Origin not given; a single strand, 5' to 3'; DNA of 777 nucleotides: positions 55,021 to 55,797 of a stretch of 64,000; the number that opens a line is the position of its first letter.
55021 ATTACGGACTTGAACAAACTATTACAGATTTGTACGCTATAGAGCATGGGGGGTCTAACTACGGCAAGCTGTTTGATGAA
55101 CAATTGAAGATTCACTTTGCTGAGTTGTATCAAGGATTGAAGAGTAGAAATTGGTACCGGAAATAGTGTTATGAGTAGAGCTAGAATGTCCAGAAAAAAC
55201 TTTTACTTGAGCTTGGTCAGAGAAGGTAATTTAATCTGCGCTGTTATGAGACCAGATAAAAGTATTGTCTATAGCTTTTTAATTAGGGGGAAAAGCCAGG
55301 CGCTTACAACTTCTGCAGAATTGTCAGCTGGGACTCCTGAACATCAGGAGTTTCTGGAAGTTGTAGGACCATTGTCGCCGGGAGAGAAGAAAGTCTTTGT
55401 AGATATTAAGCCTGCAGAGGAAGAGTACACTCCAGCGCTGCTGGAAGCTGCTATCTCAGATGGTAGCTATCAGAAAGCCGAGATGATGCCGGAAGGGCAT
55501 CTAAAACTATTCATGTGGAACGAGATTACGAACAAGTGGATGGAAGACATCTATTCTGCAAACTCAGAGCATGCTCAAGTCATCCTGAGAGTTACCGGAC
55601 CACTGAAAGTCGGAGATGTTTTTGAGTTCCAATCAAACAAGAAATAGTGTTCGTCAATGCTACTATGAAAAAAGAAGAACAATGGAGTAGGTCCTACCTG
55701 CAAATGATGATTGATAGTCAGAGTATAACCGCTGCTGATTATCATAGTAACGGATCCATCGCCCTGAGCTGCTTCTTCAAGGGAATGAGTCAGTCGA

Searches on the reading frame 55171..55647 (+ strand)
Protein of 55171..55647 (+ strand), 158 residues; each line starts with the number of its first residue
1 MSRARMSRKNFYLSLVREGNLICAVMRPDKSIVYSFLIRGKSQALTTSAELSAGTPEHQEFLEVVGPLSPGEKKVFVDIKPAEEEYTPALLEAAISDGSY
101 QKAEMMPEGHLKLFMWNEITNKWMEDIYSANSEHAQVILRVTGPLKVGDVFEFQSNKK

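Call 32: search_protein_families(library=pfam, proteins=[window:55171-55647:+], max_evalue=0.001)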
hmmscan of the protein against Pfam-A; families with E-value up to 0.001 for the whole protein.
window:55171-55647:+ (158 aa): 0 families

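Call 91: search_solved_structures(query=A8, max_evalue=10)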
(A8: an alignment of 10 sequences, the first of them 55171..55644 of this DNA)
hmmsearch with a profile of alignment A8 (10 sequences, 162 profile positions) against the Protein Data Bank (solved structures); distinct sequences matched with E-value up to 10: 2.
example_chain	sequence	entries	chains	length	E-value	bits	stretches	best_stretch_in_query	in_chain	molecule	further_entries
2lxu_A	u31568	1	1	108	0.38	13.7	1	106-147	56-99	Heterogeneous nuclear ribonucleoprotein H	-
6dhs_A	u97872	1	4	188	0.87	12.5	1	106-147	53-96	Heterogeneous nuclear ribonucleoprotein H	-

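Call 92: search_protein_families(library=pfam, alignment_id=A8, max_evalue=0.1)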
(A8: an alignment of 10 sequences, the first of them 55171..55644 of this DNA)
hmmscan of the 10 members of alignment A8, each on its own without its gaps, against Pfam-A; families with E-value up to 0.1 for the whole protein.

A. member 1, window:55171-55644:+ (158 aa): 0 families

B. families by the number of members that match (of 10 scanned): 2 families
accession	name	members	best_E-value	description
PF25111.1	AtTam9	1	0.038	AtTam9 family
PF24998.1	DUF7778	1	0.1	Domain of unknown function (DUF7778)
